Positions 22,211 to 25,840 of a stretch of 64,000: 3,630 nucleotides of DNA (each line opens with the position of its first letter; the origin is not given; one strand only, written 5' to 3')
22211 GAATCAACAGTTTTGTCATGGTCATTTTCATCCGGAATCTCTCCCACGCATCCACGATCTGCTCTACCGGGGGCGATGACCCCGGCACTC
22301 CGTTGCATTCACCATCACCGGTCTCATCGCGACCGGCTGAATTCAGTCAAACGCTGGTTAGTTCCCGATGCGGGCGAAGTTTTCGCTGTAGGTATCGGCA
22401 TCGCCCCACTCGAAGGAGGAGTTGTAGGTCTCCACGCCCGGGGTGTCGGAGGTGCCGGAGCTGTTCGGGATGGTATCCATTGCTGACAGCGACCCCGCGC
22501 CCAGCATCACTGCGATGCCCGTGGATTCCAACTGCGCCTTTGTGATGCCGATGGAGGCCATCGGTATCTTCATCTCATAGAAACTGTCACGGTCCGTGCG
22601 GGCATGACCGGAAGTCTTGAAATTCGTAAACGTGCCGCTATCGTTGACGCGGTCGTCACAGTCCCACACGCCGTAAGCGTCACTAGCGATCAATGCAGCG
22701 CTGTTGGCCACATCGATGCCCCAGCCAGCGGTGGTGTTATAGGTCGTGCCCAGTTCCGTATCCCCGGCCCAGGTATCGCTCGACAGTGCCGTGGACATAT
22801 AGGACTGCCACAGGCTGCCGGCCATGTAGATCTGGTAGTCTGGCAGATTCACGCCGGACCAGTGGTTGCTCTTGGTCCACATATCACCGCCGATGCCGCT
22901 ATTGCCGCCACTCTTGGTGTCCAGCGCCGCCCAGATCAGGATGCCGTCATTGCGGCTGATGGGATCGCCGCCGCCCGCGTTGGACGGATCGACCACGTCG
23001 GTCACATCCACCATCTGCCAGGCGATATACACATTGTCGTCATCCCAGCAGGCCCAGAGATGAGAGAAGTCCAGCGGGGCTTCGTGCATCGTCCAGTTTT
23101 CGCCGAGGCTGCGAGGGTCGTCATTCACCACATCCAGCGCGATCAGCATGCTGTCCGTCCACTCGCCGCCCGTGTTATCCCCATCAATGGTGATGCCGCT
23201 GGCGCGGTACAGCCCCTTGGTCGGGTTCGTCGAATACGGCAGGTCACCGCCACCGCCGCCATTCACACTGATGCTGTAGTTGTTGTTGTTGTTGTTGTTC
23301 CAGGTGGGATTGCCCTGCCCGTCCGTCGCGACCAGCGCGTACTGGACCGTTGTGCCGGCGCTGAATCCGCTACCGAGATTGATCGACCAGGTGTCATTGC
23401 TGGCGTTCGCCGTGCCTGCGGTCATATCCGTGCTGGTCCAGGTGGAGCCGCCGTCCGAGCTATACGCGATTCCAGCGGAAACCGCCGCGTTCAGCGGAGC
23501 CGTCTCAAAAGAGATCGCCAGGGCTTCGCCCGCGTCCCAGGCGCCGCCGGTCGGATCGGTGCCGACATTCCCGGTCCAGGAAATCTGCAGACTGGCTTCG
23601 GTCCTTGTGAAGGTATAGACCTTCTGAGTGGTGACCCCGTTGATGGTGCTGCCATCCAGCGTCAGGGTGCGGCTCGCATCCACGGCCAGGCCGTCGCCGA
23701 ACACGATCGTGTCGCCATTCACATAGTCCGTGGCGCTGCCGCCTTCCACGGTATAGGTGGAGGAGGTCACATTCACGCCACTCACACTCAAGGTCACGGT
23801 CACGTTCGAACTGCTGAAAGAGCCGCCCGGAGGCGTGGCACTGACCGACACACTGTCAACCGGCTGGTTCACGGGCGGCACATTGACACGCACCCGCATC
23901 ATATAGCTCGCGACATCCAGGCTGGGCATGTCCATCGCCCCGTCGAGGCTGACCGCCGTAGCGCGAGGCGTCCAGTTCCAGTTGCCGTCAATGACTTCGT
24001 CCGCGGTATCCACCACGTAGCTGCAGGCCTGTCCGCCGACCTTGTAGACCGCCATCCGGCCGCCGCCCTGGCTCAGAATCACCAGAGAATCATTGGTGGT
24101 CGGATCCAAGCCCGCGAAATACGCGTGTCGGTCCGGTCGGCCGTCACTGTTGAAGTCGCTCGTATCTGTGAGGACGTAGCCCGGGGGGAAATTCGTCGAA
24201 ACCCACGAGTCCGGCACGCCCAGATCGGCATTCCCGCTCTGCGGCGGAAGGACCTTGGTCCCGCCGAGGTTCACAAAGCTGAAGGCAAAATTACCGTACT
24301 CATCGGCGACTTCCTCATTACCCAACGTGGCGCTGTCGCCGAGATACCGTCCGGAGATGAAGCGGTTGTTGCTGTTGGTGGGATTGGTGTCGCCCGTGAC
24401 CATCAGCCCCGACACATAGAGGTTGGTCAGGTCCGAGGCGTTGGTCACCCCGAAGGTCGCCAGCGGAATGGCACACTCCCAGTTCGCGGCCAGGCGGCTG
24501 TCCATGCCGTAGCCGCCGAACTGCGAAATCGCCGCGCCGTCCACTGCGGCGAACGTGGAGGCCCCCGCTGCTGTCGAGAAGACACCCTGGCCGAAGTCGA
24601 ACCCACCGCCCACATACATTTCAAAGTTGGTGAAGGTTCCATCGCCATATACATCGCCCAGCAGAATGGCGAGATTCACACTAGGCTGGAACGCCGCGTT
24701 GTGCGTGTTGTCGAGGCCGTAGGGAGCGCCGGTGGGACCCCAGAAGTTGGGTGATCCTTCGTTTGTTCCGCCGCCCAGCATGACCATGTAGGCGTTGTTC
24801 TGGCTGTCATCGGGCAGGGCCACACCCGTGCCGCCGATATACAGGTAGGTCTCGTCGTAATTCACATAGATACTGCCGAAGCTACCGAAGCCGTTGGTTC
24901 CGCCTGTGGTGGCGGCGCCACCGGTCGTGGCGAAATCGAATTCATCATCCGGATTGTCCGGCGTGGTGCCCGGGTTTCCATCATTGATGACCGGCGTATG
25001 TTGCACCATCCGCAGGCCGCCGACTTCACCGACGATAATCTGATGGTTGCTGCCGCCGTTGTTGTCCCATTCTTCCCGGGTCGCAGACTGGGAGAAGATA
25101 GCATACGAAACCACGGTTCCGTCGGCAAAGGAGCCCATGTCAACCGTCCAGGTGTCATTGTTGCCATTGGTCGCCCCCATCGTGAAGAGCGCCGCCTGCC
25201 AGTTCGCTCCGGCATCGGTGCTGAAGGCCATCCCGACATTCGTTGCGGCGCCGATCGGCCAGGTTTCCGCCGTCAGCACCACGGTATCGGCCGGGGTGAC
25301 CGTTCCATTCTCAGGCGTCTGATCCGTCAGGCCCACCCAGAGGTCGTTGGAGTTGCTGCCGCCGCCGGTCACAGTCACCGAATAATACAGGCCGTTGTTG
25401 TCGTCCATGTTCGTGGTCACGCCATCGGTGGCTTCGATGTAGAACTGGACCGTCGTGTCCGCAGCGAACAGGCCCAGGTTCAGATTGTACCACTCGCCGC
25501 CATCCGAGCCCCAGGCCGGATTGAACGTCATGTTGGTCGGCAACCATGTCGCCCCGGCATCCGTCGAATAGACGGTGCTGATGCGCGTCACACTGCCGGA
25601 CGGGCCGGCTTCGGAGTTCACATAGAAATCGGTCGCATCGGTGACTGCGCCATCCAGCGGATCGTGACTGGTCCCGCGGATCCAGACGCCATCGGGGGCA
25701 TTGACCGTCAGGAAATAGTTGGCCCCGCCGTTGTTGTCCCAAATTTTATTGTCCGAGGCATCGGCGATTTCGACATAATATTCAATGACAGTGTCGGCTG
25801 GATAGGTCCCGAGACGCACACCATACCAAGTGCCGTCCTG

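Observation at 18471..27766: Tandem operon of two giant secreted alpha-glucan enzymes (1802-aa GH13 then 1275-aa GH57-like) studded with repeated W-DNNGG-NY CBM-like modules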

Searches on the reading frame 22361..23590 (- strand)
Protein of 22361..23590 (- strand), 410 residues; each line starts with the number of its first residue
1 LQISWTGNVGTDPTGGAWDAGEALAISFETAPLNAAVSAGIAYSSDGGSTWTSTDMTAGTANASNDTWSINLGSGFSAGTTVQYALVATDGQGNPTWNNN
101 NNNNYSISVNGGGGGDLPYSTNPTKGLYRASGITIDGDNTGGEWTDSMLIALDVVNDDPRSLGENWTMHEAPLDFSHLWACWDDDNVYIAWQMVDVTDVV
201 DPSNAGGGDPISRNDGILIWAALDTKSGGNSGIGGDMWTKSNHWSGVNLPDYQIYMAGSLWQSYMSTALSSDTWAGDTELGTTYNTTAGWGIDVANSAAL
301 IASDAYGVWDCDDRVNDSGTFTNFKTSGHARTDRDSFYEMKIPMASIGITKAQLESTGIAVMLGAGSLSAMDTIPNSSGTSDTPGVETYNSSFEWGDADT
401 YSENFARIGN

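Call 28: search_solved_structures(query=window:22361-23590:-, max_evalue=1, show_alignments=2)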
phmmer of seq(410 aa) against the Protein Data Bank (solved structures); distinct sequences matched with E-value up to 1: 2.
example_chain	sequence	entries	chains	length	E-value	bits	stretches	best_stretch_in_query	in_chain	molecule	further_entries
7uwv_A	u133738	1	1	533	3.4e-15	59.1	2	55-205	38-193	CBM74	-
7uwu_A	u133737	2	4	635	6.3e-15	58.3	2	54-205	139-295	Starch Adherence System protein 6 (Sas6)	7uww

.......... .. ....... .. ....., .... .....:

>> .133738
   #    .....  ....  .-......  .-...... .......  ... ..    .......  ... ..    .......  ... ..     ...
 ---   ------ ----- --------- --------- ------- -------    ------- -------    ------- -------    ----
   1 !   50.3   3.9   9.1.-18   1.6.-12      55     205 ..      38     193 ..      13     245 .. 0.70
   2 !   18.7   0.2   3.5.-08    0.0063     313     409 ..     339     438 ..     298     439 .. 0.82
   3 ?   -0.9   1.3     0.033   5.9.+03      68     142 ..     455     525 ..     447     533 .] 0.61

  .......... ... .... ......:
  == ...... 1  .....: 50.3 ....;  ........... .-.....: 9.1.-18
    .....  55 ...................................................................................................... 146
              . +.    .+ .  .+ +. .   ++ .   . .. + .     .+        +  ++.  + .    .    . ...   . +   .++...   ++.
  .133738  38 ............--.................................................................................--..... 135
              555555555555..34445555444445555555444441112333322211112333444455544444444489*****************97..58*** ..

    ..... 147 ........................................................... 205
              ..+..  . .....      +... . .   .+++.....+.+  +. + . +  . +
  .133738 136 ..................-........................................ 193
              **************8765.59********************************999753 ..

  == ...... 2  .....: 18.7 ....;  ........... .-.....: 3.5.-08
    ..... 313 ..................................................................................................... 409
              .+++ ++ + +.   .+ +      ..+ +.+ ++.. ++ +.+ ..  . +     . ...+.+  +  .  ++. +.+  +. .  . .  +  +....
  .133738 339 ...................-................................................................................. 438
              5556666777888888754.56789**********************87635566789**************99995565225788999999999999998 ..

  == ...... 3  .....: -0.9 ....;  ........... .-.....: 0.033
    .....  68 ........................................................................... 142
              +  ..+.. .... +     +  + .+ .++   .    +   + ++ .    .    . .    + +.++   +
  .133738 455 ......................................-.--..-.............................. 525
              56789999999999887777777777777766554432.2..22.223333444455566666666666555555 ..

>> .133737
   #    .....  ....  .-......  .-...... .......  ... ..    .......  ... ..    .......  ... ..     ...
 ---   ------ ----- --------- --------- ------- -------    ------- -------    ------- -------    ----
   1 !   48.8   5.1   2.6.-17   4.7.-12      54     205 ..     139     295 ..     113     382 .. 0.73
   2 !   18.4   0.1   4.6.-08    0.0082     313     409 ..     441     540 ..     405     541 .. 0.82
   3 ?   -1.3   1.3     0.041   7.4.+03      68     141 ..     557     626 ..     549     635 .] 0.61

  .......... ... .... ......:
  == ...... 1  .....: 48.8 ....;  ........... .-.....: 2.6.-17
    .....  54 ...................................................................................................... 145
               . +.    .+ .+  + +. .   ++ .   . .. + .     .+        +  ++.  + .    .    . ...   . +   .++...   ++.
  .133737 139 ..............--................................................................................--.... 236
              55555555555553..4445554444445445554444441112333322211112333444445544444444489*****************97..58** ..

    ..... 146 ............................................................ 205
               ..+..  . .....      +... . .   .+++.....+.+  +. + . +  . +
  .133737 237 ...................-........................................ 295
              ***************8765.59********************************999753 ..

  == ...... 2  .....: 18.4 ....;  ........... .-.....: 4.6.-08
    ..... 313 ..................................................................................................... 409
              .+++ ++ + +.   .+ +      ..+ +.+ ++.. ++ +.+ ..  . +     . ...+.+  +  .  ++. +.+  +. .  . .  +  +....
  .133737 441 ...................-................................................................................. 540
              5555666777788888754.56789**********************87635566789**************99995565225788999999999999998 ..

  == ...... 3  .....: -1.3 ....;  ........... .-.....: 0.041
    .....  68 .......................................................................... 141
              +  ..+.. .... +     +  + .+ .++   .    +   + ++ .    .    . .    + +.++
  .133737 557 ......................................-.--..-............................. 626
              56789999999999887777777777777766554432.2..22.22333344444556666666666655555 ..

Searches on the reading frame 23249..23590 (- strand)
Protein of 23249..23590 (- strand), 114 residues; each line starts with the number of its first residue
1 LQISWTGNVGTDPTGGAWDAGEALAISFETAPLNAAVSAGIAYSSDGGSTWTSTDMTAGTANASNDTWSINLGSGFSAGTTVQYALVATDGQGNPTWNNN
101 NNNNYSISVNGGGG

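Call 19: search_protein_families(library=pfam, max_evalue=10, proteins=[window:23249-23590:-])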
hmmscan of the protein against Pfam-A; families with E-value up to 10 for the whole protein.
seq(114 aa): 2 families
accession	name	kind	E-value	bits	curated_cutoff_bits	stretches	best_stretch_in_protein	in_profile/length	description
PF00686.25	CBM_20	-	4.3e-06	26.9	23.3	1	55-109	37-89/97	Starch binding domain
PF24316.1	Tli3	-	0.12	13.1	27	1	24-64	65-109/129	T6SS Tli3 immunity protein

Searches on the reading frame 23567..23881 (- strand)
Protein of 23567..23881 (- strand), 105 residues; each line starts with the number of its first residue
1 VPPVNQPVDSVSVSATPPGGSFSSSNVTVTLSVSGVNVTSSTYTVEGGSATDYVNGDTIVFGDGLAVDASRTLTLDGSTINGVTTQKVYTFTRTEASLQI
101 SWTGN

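Call 19: search_protein_families(library=pfam, max_evalue=10, proteins=[window:23567-23881:-])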
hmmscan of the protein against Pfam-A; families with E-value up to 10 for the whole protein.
seq(105 aa): 0 families

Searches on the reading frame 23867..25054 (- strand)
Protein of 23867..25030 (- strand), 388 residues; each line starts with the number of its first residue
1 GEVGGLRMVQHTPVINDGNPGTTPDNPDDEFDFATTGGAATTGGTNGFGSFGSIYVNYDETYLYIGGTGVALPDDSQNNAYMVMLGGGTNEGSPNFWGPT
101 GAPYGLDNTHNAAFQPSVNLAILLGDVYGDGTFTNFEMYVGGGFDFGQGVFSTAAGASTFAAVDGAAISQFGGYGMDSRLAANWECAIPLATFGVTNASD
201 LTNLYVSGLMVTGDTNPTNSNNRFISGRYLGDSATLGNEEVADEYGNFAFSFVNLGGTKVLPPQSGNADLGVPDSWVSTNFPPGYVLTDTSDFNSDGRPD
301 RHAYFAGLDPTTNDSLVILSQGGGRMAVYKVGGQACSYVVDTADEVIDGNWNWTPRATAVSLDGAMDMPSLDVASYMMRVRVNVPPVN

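Call 27: search_solved_structures(query=window:23867-25030:-, max_evalue=10, show_alignments=3)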
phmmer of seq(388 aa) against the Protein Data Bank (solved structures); distinct sequences matched with E-value up to 10: 0.

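Call 55: predict_structure(alignment_id=A1)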
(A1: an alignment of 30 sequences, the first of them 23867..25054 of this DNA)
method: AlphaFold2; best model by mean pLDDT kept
length: 396 residues; sequences in the alignment: 30
mean_pLDDT: 84.2   pTM: 0.68
mean pLDDT of the five models: 84.2, 83.5, 82.4, 81.6, 79.9
residues with pLDDT >= 90: 201; 70-90: 141; 50-70: 38; < 50: 16
segments of 3 or more residues with pLDDT < 50: 1-11
pLDDT, mean of each block of 10 residues (from residue 1): 30 80 66 73 86 89 96 94 82 96 88 86 95 73 69 84 91 89 84 95 94 94 55 89 82 78 92 65 85 85 93 94 92 92 89 93 90 91 90 71
secondary structure, 60 per line:
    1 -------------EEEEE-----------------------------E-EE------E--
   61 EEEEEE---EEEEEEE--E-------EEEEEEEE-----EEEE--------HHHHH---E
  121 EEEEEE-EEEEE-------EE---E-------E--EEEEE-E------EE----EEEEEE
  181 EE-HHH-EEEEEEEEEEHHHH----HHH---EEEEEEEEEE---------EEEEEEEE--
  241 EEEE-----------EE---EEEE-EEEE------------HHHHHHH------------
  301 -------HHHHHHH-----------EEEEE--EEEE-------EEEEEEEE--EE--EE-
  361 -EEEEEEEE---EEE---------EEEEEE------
elements in order: E14-18 E61-66 E70-76 E87-94 E100-103 H112-116 E120-126 E128-132 E156-160 E175-182 E188-197 H198-201 E212-221 E231-238 E241-244 E261-264 E266-269 H282-288 H308-314 E326-330 E333-336 E344-351 E362-369 E373-375 E385-390

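Call 94: fold_search(model_id=the predicted structure, library=pdb)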
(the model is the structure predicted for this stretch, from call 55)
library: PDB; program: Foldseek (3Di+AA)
matches with E <= 10: 975; with E <= 0.001: 2
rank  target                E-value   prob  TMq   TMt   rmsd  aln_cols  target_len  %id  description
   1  7uwv_A                3.4e-05  0.99  0.28  0.22  13.5       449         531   10  CBM74 from Ruminococcus bromii Sas6 with maltodecaose (released 2023-06-14)
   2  7uww_B                8.7e-05  0.99  0.28  0.20  12.5       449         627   10  Sas6 with alpha-cyclodextrin (released 2023-06-14)
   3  1i82_A                9.5e-03  0.93  0.25  0.45   8.5       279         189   12  FAMILY 9 CARBOHYDRATE-BINDING MODULE FROM THERMOTOGA MARITIMA XYLANASE 10A WITH CELLOBIOSE (released 2001-06-13)
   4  3rfz_A                2.9e-02  0.07  0.12  0.14  19.9       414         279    9  Crystal structure of the FimD usher bound to its cognate FimC:FimH substrate (released 2011-06-01)
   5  5uqy_L                6.2e-02  0.33  0.21  0.32  13.0       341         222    9  Crystal structure of Marburg virus GP in complex with the human survivor antibody MR78 (released 2017-03-01)
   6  2ivf_C                1.1e-01  0.35  0.24  0.38   8.6       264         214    9  Ethylbenzene dehydrogenase from Aromatoleum aromaticum (released 2006-09-14)
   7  5e53_B                1.1e-01  0.09  0.15  0.18  23.1       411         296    8  Crystal structure of chicken CNTN1 FN1-FN3 domains (released 2016-08-31)
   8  9uyh_A                1.3e-01  0.11  0.17  0.19  20.9       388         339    7  Cryo-EM structure of the G protein-coupled receptor 1 (GPR1) bound to chemerin and beta-arrestin 1 (Conformation 1) (released 2025-11-19)
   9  1kv3_A                1.6e-01  0.12  0.15  0.10  17.2       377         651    7  HUMAN TISSUE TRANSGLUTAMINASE IN GDP BOUND FORM (released 2002-03-13)
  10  4m4r_A                1.8e-01  0.16  0.16  0.13  15.4       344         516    8  Epha4 ectodomain complex with ephrin a5 (released 2013-10-30)
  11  4xup_F                2.3e-01  0.04  0.10  0.12  20.6       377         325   10  Structure of the N-terminal CBM22-1-CBM22-2 tandem domain from Paenibacillus barcinonensis Xyn10C (released 2015-06-03)
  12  4lpw_A                2.5e-01  0.84  0.14  0.44   4.7        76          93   14  Crystal structure of TENCON variant A6 (released 2014-01-29)
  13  5uqy_H                2.5e-01  0.16  0.21  0.31  13.0       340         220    9  Crystal structure of Marburg virus GP in complex with the human survivor antibody MR78 (released 2017-03-01)
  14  9e7m_Ja               2.5e-01  0.08  0.13  0.07  27.3       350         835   10  In situ cryoEM structure of bacteriophage Ur-lambda tail tip complex (released 2025-11-05)
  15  7b04_C                2.6e-01  0.15  0.23  0.29  10.9       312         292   11  Structure of Nitrite oxidoreductase (Nxr) from the anammox bacterium Kuenenia stuttgartiensis. (released 2021-07-14)
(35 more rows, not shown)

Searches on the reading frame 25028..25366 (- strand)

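Call 19: search_protein_families(library=pfam, max_evalue=10, proteins=[window:25028-25366:-])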
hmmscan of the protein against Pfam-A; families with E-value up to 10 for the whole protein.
seq(113 aa): 3 families
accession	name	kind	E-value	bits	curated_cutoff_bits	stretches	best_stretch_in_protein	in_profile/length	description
PF05229.21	SCPU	-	0.0086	16.9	22.4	1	59-107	51-101/138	Spore Coat Protein U domain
PF22681.2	Lmo2446-like_N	-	0.047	14.3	29.7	1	26-73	26-72/72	Lmo2446-like, N-terminal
PF02012.26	BNR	-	0.45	11.1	27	1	48-57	2-11/12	BNR/Asp-box repeat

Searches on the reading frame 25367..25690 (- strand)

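Call 19: search_protein_families(library=pfam, max_evalue=10, proteins=[window:25367-25690:-])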
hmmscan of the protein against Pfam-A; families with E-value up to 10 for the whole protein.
seq(108 aa): 1 family
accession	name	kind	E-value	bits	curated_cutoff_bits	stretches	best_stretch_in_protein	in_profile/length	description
PF02012.26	BNR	-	0.045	14.2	27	1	41-49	2-10/12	BNR/Asp-box repeat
